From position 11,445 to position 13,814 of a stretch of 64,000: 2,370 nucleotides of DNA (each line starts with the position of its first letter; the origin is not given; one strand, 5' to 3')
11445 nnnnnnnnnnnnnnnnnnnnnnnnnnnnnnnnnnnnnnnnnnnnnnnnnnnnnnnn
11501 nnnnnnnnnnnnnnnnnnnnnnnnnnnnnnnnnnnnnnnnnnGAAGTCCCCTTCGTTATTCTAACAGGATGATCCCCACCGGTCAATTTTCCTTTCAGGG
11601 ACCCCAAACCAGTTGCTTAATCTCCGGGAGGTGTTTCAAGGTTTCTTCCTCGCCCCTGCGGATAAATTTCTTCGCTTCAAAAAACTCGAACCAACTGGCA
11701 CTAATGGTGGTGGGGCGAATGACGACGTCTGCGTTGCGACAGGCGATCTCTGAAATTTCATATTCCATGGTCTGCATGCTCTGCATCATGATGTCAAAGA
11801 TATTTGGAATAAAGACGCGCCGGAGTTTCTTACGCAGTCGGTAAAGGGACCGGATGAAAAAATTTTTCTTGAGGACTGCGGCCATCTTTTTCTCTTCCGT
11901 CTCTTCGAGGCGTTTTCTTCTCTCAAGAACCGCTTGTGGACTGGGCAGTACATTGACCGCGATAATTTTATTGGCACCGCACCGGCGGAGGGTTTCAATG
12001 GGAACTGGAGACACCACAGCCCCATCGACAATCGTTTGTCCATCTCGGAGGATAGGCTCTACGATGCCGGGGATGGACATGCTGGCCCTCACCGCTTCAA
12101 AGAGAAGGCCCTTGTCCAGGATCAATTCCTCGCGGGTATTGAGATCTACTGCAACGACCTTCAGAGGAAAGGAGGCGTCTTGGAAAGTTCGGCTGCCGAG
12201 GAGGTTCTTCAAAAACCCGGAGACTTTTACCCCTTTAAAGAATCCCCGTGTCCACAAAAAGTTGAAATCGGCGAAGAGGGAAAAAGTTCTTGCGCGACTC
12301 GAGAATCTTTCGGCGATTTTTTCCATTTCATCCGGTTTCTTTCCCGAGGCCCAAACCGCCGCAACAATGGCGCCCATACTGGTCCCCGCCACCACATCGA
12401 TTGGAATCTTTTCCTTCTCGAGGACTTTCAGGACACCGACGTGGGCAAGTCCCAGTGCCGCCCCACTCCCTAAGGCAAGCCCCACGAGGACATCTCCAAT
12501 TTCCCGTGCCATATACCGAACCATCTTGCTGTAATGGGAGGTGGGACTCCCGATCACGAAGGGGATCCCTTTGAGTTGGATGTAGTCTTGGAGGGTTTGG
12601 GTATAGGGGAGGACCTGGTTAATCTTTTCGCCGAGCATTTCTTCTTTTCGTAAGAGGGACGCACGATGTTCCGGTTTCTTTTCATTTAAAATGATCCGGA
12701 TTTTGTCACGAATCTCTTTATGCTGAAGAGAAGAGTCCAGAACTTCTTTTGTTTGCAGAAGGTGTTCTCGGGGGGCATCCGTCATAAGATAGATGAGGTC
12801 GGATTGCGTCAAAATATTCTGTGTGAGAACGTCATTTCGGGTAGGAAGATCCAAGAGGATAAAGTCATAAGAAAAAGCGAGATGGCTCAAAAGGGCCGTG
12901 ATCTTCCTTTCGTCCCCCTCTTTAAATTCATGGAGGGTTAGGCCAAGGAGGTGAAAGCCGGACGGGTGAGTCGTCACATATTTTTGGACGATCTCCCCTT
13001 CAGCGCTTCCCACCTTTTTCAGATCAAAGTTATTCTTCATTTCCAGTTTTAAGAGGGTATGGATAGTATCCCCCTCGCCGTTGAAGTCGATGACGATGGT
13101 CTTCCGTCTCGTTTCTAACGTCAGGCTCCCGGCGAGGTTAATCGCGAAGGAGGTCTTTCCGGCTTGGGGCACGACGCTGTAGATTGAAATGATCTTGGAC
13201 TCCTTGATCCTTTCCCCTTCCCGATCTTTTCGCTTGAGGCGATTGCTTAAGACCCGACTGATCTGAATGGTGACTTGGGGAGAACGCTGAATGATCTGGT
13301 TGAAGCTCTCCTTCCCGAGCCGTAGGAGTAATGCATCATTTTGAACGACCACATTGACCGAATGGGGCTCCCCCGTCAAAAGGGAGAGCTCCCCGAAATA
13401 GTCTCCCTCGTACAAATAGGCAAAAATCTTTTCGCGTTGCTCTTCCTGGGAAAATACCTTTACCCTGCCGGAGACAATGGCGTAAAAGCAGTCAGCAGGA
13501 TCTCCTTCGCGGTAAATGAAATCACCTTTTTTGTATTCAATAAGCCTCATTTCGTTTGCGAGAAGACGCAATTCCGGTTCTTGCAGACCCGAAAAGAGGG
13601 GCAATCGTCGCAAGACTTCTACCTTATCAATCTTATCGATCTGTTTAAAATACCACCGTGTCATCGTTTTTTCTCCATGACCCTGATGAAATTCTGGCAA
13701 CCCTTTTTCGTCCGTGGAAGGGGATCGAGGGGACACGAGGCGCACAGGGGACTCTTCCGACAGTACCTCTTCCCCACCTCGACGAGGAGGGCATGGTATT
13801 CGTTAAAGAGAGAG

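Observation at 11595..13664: cNMP-binding / degenerate MinD-like / patatin phospholipase fusion, translationally coupled to an endonuclease III-like gene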

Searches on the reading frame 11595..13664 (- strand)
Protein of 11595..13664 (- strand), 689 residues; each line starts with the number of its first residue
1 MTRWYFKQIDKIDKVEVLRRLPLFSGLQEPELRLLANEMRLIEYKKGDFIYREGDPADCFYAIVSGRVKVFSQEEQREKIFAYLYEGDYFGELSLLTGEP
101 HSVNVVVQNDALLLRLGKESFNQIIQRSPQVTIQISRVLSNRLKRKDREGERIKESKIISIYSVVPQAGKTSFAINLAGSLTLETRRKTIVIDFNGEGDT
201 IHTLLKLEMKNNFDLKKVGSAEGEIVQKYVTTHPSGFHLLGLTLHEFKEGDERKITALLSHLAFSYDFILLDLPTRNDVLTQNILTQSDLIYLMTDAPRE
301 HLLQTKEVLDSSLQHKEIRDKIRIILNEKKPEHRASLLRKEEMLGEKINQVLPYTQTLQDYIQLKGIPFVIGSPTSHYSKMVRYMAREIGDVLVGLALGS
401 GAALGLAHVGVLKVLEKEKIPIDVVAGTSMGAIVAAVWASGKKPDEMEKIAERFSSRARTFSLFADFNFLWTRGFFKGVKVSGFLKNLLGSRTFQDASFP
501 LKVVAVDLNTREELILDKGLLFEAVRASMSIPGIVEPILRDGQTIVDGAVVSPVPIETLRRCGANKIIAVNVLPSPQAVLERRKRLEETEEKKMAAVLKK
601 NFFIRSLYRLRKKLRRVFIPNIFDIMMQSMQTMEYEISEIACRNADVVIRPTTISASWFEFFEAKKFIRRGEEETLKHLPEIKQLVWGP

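Call 4: search_protein_families(library=pfam, proteins=[window:11595-13664:-], max_evalue=0.01)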
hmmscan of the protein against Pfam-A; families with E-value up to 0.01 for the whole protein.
window:11595-13664:- (689 aa): 4 families
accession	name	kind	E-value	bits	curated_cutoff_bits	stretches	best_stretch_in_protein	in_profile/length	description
PF01734.28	Patatin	-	8e-34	117.9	27.7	1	396-559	1-190/191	Patatin-like phospholipase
PF00027.35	cNMP_binding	-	4.4e-26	91.1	27.5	1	42-127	2-88/89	Cyclic nucleotide-binding domain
PF13614.12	AAA_31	-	2.9e-09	37.5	27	1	157-292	2-144/177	AAA domain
PF01656.29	CbiA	-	0.00025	21.5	25.4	1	168-360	10-117/125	CobQ/CobB/MinD/ParA nucleotide binding domain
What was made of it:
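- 13230..13625 (-): Cyclic-nucleotide-binding-type domain (residues 14-145: beta-roll plus C-helix). Pfam cNMP_binding E 4e-26 (call 4).
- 12489..13196 (-): MinD/ParA-fold domain (residues 157-392), predicted pseudo-ATPase. AAA_31 at 37.5 bits (call 4).
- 11955..12488 (-): Patatin core (residues 393-570). Gly loop GSGAALG at 12435..12479, Ser429 codon at 12378..12380, Asp547 codon at 12024..12026. Pfam Patatin E 8e-34 (call 4).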

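Call 5: search_protein_families(library=ncbifam, proteins=[window:11595-13664:-], max_evalue=0.01)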
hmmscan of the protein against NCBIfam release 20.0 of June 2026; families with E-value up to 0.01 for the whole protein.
window:11595-13664:- (689 aa): 22 families
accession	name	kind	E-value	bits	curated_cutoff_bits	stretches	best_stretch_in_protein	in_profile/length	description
NF007623.0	PRK10279.1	equivalog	1.6e-44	152.3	272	1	393-686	5-297/301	patatin-like phospholipase RssA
NF008732.0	PRK11753.1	equivalog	1.2e-15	57.6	266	1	31-149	15-135/214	cAMP-activated global transcriptional regulator CRP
NF041163.2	encap_f2b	equivalog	1.9e-14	53.6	400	1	17-152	72-210/450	family 2B encapsulin nanocompartment shell protein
NF058543.1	ActPatMycb56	equivalog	2.5e-10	39.7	460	1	22-143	2-122/317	acetyltransferase Pat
TIGR03815.1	CpaE_hom_Actino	equivalog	3.7e-07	29.6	154.45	1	138-296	95-253/340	septum site-determining protein Ssd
TIGR03018.1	pepcterm_TyrKin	hypoth_equivalog_domain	5.6e-07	29.1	230.65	1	137-210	16-89/207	XrtA-associated tyrosine autokinase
NF050806.1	TransRegFixKCaul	equivalog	6.6e-07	28.8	300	1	40-146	24-128/215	transcriptional regulator FixK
NF008365.0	PRK11161.1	subfamily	7.5e-07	28.7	228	1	30-145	37-153/250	fumarate/nitrate reduction transcriptional regulator Fnr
NF043045.1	T4SS_VpdC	equivalog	1.2e-06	26.9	1000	1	401-454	314-366/880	Dot/Icm T4SS effector VpdC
TIGR03697.1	NtcA_cyano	equivalog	1.6e-06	28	244.95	1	48-146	2-103/193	global nitrogen regulator NtcA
TIGR03896.1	cyc_nuc_ocin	subfamily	2.7e-06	27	161.05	1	16-145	137-268/317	bacteriocin-type transport-associated protein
NF006901.0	PRK09392.1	equivalog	7.6e-06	25.4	211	1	15-145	6-136/236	transcriptional activator FtrB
TIGR01969.1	minD_arch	subfamily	8.4e-06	25.1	201.75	1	158-390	2-231/251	cell division ATPase MinD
NF007707.0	PRK10402.1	subfamily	1.2e-05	25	180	1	37-142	29-135/226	transcriptional regulator YeiL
NF050815.1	TransActFtrBCaul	equivalog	1.3e-05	24.6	300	1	17-134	10-127/251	transcriptional activator FtrB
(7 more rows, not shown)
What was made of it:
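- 11598..11954 (-): C-terminal helical extension of the RssA-type patatin module (residues 571-689). It includes a basic amphipathic stretch, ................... The NCBIfam RssA model aligns residues 393-686 to model positions 5-297 of 301 (call 5).
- On RssA (NCBIfam NF007623 equivalog): 152.3 bits against 272, although the alignment is full-length (call 5)
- On CBASS/Pycsar nucleotide-activated effectors: CBASS_lipase at 23 bits against 200 (call 5).
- Closest known: RssA/YchK-type bacterial patatin-like phospholipases. Same: The whole C-terminal half (residues 393-686) aligns end to end with the RssA model (E 1.6e-44, call 5).
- Closest known: RssA/YchK-type bacterial patatin-like phospholipases. 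Different: It scores 152 bits against an equivalog cutoff of 272 (call 5).
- Closest known: Mycobacterial cAMP-dependent acyltransferase Pat. Same: The CNB domain here hits the Pat model (E 2.5e-10, call 5).
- The RssA model covers the whole C-terminal half (call 5). The RssA-type patatin module (call 5). NCBIfam CBASS_lipase at 23 bits (call 5). CBASS_lipase scores 23 bits against a cutoff of 200 (call 5).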

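Call 6: search_protein_families(library=padloc, proteins=[window:11595-13664:-], max_evalue=0.01)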
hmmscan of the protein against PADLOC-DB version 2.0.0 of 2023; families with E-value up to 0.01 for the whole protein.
window:11595-13664:- (689 aa): 8 families
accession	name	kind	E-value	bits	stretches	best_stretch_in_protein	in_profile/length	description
PDLC02371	PycTIR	-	1.6e-14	51.9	1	33-165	31-160/288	-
PDLC00731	Effector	-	2.4e-13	47.7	1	34-163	35-161/306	TIR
PDLC00732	Effector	-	1.2e-09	35.5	1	13-149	11-143/301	TIR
PDLC00734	PycC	-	4.9e-07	27.2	1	32-145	26-141/374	Pycsar cyclase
PDLC00757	Effector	-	7.4e-07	26.8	1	396-513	13-140/331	Phospholipase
PDLC00758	Effector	-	9.1e-06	23.2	1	401-513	14-133/331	Phospholipase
PDLC00730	Effector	-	1e-05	22.9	1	35-144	52-159/299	TIR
PDLC00755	Effector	-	0.00021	18.5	1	396-451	14-74/311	Phospholipase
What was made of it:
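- Weak domain-level hits to the PADLOC PycTIR and Pycsar CNB regions and to phospholipase effectors (E 1e-14 to 1e-5, call 6).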

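Call 7: find_homologous_proteins(query=window:11595-13664:-)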
Query window:11595-13664:- (689 aa): 685 proteins with E <= 0.001 among 8000 candidates; the best 120 are listed.
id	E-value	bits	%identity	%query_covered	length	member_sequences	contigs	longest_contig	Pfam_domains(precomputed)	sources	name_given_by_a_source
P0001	0.0e+0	1521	100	100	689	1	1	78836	PF13614.13,PF00027.36,PF01734.28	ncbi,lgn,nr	ncbi:MAG: patatin-like phospholipase family protein [Candidatus Omnitrophica bacterium]|nr:patatin-l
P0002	0.0e+0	1172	75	100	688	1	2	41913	PF01656.30,PF13614.13,PF00027.36,PF01734.28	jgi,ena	-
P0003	0.0e+0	1049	69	100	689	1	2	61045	PF00027.36,PF01734.28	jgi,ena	-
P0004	0.0e+0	1032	66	100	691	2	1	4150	PF00027.36,PF01734.28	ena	-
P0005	0.0e+0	1026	66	100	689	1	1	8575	PF00027.36,PF01734.28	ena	-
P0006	2.7e-298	1009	66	100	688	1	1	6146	PF00027.36,PF01734.28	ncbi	-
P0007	1.3e-291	987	65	100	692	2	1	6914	PF13614.13,PF00027.36,PF01734.28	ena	-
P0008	1.5e-291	987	64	100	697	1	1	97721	PF01656.30,PF13614.13,PF00027.36,PF01734.28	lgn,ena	-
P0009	1.4e-264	898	60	100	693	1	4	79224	PF13614.13,PF00027.36,PF01734.28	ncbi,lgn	-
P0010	7.8e-245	832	57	100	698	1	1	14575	PF13614.13,PF00027.36,PF01734.28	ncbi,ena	-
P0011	5.8e-238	810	56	100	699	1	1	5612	PF13614.13,PF00027.36,PF01734.28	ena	-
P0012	5.3e-180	618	45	99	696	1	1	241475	PF13614.13,PF00027.36,PF01734.28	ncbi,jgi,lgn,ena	-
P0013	1.3e-172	594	44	98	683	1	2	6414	PF10609.16,PF13614.13,PF00027.36,PF01734.28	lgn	-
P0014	9.5e-172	591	43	98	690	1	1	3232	PF00027.36,PF01734.28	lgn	-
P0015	2.4e-171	590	44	98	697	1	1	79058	PF13614.13,PF00027.36,PF01734.28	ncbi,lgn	-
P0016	9.6e-171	588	43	98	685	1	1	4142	PF13614.13,PF00027.36,PF01734.28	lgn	-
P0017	9.5e-170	584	43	98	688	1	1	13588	PF01656.30,PF13614.13,PF00027.36,PF01734.28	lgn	-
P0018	4.1e-169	582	43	98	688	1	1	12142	PF01656.30,PF13614.13,PF00027.36,PF01734.28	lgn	-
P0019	8.4e-169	581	43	98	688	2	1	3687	PF00027.36,PF01734.28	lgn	-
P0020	1.9e-167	577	43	98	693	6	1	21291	PF00027.36,PF01734.28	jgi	-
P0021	1.8e-166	574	42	98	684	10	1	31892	PF13614.13,PF00027.36,PF01734.28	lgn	-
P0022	2.6e-165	570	43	98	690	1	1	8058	PF00027.36,PF01734.28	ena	-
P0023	3.8e-164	566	42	98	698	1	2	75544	PF13614.13,PF00027.36,PF01734.28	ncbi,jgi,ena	-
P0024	4.4e-164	566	41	98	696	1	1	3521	PF00027.36,PF01734.28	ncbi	-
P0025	9.7e-164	565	42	98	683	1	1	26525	PF13614.13,PF00027.36,PF01734.28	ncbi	-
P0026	1.9e-163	564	42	98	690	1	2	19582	PF00027.36,PF01734.28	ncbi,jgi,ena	-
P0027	3.2e-163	563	44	98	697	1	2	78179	PF01656.30,PF13614.13,PF00027.36,PF01734.28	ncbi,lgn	-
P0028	3.4e-163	563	41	99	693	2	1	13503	PF00027.36,PF01734.28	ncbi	-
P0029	1.8e-162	560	41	98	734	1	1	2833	PF00027.36,PF01734.28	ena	-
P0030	1.2e-161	558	42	98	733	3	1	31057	PF00027.36,PF01734.28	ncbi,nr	ncbi:MAG: cyclic nucleotide-binding domain-containing protein [Candidatus Omnitrophota bacterium]|nr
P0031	9.9e-161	555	41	100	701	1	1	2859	PF00027.36,PF01734.28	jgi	jgi:NTE family protein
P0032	2.0e-160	554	40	98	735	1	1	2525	PF00027.36,PF01734.28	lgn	-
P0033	4.2e-160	553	42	98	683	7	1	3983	PF01656.30,PF13614.13,PF00027.36,PF01734.28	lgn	-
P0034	5.0e-160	552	40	98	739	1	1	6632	PF00027.36,PF01734.28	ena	-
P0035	5.1e-160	552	40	98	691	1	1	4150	PF00027.36,PF01734.28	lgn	-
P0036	6.3e-160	552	40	98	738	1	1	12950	PF00027.36,PF01734.28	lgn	-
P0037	9.4e-160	551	42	98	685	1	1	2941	PF00027.36,PF01734.28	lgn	-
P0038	9.7e-160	551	41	98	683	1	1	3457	PF13614.13,PF00027.36,PF01734.28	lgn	-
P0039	1.2e-159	551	40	98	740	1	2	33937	PF13614.13,PF00027.36,PF01734.28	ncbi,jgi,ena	-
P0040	1.3e-159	551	41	98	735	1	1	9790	PF00027.36,PF01734.28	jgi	jgi:NTE family protein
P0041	1.5e-159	551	41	94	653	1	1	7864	PF00027.36,PF01734.28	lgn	-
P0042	2.4e-159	550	41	98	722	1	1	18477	PF01656.30,PF13614.13,PF00027.36,PF01734.28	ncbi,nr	ncbi:MAG: cyclic nucleotide-binding domain-containing protein [Candidatus Omnitrophica bacterium]|nr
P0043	3.3e-159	550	40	98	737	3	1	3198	PF01656.30,PF13614.13,PF00027.36,PF01734.28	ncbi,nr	ncbi:MAG: cyclic nucleotide-binding domain-containing protein [Candidatus Omnitrophica bacterium]|nr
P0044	4.7e-159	549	39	98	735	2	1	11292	PF13614.13,PF00027.36,PF01734.28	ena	-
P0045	9.9e-159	548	41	98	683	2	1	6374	PF13614.13,PF00027.36,PF01734.28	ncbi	-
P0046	1.4e-158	548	42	98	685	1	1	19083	PF00027.36,PF01734.28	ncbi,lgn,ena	-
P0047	1.8e-158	547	40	98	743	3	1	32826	PF13614.13,PF00027.36,PF01734.28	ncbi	-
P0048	3.9e-158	546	41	98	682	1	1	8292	PF13614.13,PF00027.36,PF01734.28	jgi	-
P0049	6.5e-158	545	41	98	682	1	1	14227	PF13614.13,PF00027.36,PF01734.28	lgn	-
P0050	1.4e-157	544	41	99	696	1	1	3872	PF00027.36,PF01734.28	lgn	-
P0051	1.5e-157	544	40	99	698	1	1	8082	PF00027.36,PF01734.28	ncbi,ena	-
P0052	1.7e-157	544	42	98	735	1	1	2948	PF00027.36,PF01734.28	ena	-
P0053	2.0e-157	544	41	99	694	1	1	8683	PF00027.36,PF01734.28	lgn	-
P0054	2.5e-157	543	41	97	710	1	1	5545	PF01656.30,PF13614.13,PF00027.36,PF01734.28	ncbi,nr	ncbi:MAG: cyclic nucleotide-binding domain-containing protein [Candidatus Omnitrophica bacterium]|nr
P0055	2.9e-157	543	40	98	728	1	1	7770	PF06564.19,PF00027.36,PF01734.28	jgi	jgi:predicted acylesterase/phospholipase RssA/CRP-like cAMP-binding protein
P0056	4.4e-157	543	41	98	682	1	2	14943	PF13614.13,PF00027.36,PF01734.28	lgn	-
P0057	1.1e-156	541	40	98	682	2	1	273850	PF13614.13,PF00027.36,PF01734.28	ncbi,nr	ncbi:MAG: patatin-like phospholipase family protein [Candidatus Omnitrophica bacterium]|nr:patatin-l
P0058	1.2e-156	541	40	98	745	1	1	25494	PF00027.36,PF01734.28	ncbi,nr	ncbi:MAG: patatin-like phospholipase family protein [Candidatus Omnitrophica bacterium]|nr:patatin-l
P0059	1.4e-156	541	41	98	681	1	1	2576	PF13614.13,PF00027.36,PF01734.28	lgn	-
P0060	1.4e-156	541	40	98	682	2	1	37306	PF13614.13,PF00027.36,PF01734.28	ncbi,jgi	ncbi:MAG: patatin-like phospholipase family protein [Candidatus Omnitrophota bacterium]|jgi:NTE fami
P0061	1.6e-156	541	40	98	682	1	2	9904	PF13614.13,PF00027.36,PF01734.28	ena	-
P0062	1.6e-156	541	39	99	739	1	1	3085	PF00027.36,PF01734.28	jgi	jgi:NTE family protein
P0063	1.7e-156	541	42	99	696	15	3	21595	PF13614.13,PF00027.36,PF01734.28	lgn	-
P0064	2.1e-156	540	41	98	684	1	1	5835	PF13614.13,PF00027.36,PF01734.28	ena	-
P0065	2.1e-156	540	41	99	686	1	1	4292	PF13614.13,PF00027.36,PF01734.28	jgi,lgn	jgi:NTE family protein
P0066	2.5e-156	540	43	98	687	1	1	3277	PF00027.36,PF01734.28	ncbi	-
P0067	2.6e-156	540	40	99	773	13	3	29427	PF01656.30,PF13614.13,PF00027.36,PF01734.28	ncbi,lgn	-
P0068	2.6e-156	540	41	98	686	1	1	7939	PF13614.13,PF00027.36,PF01734.28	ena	-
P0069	3.9e-156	539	39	98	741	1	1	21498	PF13614.13,PF00027.36,PF01734.28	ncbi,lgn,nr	ncbi:MAG: cyclic nucleotide-binding domain-containing protein [Candidatus Omnitrophica bacterium]|nr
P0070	4.1e-156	539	40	98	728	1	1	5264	PF00027.36,PF01734.28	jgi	jgi:NTE family protein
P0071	7.5e-156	538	39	98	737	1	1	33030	PF00027.36,PF01734.28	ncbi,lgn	-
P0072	1.2e-155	538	40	98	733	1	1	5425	PF00027.36,PF01734.28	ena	-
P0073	1.9e-155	537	42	98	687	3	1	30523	PF00027.36,PF01734.28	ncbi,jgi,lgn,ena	-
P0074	2.7e-155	537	40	98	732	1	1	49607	PF00027.36,PF01734.28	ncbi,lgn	-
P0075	3.0e-155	536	39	98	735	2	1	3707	PF00027.36,PF01734.28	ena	-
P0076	3.3e-155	536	40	98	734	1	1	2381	PF00027.36,PF01734.28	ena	-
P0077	5.3e-155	536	40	98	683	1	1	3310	PF13614.13,PF00027.36,PF01734.28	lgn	-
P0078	1.6e-154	534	39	98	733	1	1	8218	PF00027.36,PF01734.28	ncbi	-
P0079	1.6e-154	534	39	98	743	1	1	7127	PF13614.13,PF06564.19,PF00027.36,PF01734.28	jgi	jgi:NTE family protein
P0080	1.6e-154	534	39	98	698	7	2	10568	PF13614.13,PF00027.36,PF01734.28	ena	-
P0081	2.0e-154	534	38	98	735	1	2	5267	PF00027.36,PF01734.28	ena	-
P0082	2.8e-154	533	38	98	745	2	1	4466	PF00027.36,PF01734.28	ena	-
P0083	3.3e-154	533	40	99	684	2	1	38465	PF13614.13,PF00027.36,PF01734.28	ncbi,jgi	ncbi:MAG: patatin-like phospholipase family protein [Candidatus Omnitrophota bacterium]|jgi:NTE fami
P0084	4.4e-154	533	39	98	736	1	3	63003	PF00027.36,PF01734.28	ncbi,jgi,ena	-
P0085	4.4e-154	533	40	99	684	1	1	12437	PF13614.13,PF00027.36,PF01734.28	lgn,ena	-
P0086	5.4e-154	532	41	98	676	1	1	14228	PF13614.13,PF00027.36,PF01734.28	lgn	-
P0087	5.6e-154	532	39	98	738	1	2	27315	PF13614.13,PF06564.19,PF00027.36,PF01734.28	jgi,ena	-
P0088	1.7e-153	531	40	98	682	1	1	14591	PF13614.13,PF00027.36,PF01734.28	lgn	-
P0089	1.9e-153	531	40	98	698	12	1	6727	PF13614.13,PF00027.36,PF01734.28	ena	-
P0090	2.2e-153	530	40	98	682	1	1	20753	PF13614.13,PF00027.36,PF01734.28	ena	-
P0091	3.5e-153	530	39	98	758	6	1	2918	PF00027.36,PF01734.28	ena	-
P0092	3.6e-153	530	40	98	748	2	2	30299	PF13614.13,PF00027.36,PF01734.28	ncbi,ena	-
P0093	4.4e-153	529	39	98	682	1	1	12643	PF13614.13,PF00027.36,PF01734.28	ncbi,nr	ncbi:MAG: patatin-like phospholipase family protein [Candidatus Omnitrophica bacterium]|nr:patatin-l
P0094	4.5e-153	529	40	98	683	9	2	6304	PF00027.36,PF01734.28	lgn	-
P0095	4.8e-153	529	41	95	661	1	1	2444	PF13614.13,PF00027.36,PF01734.28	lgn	-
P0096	5.0e-153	529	41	99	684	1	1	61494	PF13614.13,PF00027.36,PF01734.28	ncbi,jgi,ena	ncbi:MAG: patatin-like phospholipase family protein [Candidatus Omnitrophota bacterium]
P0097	5.1e-153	529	39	98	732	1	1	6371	PF00027.36,PF01734.28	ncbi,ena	-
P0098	7.7e-153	529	39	98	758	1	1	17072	PF00027.36,PF01734.28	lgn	-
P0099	9.2e-153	528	39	98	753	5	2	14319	PF00027.36,PF01734.28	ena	-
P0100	1.3e-152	528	40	99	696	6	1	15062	PF13614.13,PF00027.36,PF01734.28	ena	-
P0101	1.4e-152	528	40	98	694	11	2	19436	PF13614.13,PF00027.36,PF01734.28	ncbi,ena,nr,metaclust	ncbi:MAG: hypothetical protein A3I43_01610 [Omnitrophica WOR_2 bacterium RIFCSPLOWO2_02_FULL_50_19]|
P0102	1.4e-152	528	40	98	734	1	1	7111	PF01656.30,PF00027.36,PF01734.28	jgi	jgi:NTE family protein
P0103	1.8e-152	527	41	98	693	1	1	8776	PF00027.36,PF01734.28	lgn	-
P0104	2.2e-152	527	39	99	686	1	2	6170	PF13614.13,PF00027.36,PF01734.28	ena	-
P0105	2.4e-152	527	39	98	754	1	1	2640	PF13614.13,PF00027.36,PF01734.28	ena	-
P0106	2.5e-152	527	40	98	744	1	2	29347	PF13614.13,PF00027.36,PF01734.28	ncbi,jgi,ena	-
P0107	2.7e-152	527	41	99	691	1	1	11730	PF00027.36,PF01734.28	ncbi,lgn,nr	ncbi:MAG: patatin-like phospholipase family protein [Candidatus Omnitrophica bacterium]|nr:patatin-l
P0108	3.7e-152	526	39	98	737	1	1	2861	PF00027.36,PF01734.28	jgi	jgi:NTE family protein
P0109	3.8e-152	526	39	98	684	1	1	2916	PF13614.13,PF00027.36,PF01734.28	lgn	-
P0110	4.1e-152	526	39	98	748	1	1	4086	PF13614.13,PF00027.36,PF01734.28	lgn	-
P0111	5.4e-152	526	40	98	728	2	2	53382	PF00027.36,PF01734.28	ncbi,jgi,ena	-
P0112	6.1e-152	526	39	100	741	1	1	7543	PF00027.36,PF01734.28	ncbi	-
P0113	6.6e-152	525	39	98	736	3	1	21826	PF00027.36,PF01734.28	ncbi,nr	ncbi:MAG: cyclic nucleotide-binding domain-containing protein [Candidatus Omnitrophica bacterium]|nr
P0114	8.2e-152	525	39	98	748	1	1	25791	PF13614.13,PF00027.36,PF01734.28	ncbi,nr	ncbi:MAG: cyclic nucleotide-binding domain-containing protein [Candidatus Omnitrophica bacterium]|nr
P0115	1.0e-151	525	40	98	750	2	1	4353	PF00027.36,PF01734.28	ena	-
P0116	1.1e-151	525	38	98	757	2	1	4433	PF00027.36,PF01734.28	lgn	-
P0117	1.2e-151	525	39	98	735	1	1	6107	PF00027.36,PF01734.28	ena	-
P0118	1.7e-151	524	39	98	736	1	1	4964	PF00027.36,PF01734.28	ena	-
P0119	2.4e-151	524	38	99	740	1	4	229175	PF00027.36,PF01734.28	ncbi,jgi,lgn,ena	-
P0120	4.4e-151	523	38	98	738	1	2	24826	PF00027.36,PF01734.28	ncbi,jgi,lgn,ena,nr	ncbi:MAG: hypothetical protein COV75_03230 [Candidatus Omnitrophica bacterium CG11_big_fil_rev_8_21_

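Call 12: search_solved_structures(query=window:11595-13664:-, max_evalue=0.01)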
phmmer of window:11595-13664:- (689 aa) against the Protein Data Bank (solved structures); distinct sequences matched with E-value up to 0.01: 224 (the best 60 are shown).
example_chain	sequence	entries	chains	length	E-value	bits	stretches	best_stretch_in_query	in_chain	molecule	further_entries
9ya0_MA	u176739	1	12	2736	3.7e-30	108.2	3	14-155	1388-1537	PCR12, TGME49_219070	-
5fqu_A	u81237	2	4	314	2e-29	105.8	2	394-453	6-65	PATATIN-LIKE PROTEIN, PLPD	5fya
5dyk_A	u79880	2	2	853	4.1e-28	101.5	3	9-138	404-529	CGMP-dependent protein kinase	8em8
5ezr_A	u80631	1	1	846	1.9e-27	99.3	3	8-140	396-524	cGMP-dependent protein kinase, putative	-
4rz7_A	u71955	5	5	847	1.9e-27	99.3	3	8-140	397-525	cGMP-dependent protein kinase, putative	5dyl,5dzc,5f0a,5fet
9p74_A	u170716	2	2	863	2.1e-27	99.1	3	8-140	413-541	cGMP-dependent protein kinase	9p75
5j3u_A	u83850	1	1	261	7.5e-21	77.5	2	15-127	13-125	Protein Kinase A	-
5kbf_A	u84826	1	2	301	1.4e-19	73.3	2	30-125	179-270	CAMP-dependent protein kinase regulatory subunit, putative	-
6rsx_A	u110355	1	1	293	1.6e-17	66.5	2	16-126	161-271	Regulatory Subunit of Protein Kinase A (cAMP-dependent) from Euglena gracilis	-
3of1_A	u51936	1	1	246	1.7e-17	66.4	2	16-126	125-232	cAMP-dependent protein kinase regulatory subunit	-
1ne4_A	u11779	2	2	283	3.9e-17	65.2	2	16-125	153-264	cAMP-dependent protein kinase type I-alpha regulatory chain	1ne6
1rgs_A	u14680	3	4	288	4.2e-17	65.1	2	16-125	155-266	CAMP DEPENDENT PROTEIN KINASE | cAMP-dependent protein kinase type I-alpha regulatory chain | cAMP-dependent protein kinase type I-alpha regulatory subunit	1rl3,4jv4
5jr7_B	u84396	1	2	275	4.2e-17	65.1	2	16-125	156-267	cAMP-dependent protein kinase type I-alpha regulatory subunit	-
4x6r_B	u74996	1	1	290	5.9e-17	64.6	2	16-125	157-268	cAMP-dependent protein kinase type I-alpha regulatory subunit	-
2qcs_B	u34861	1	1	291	6e-17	64.6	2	16-125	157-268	cAMP-dependent protein kinase type I-alpha regulatory subunit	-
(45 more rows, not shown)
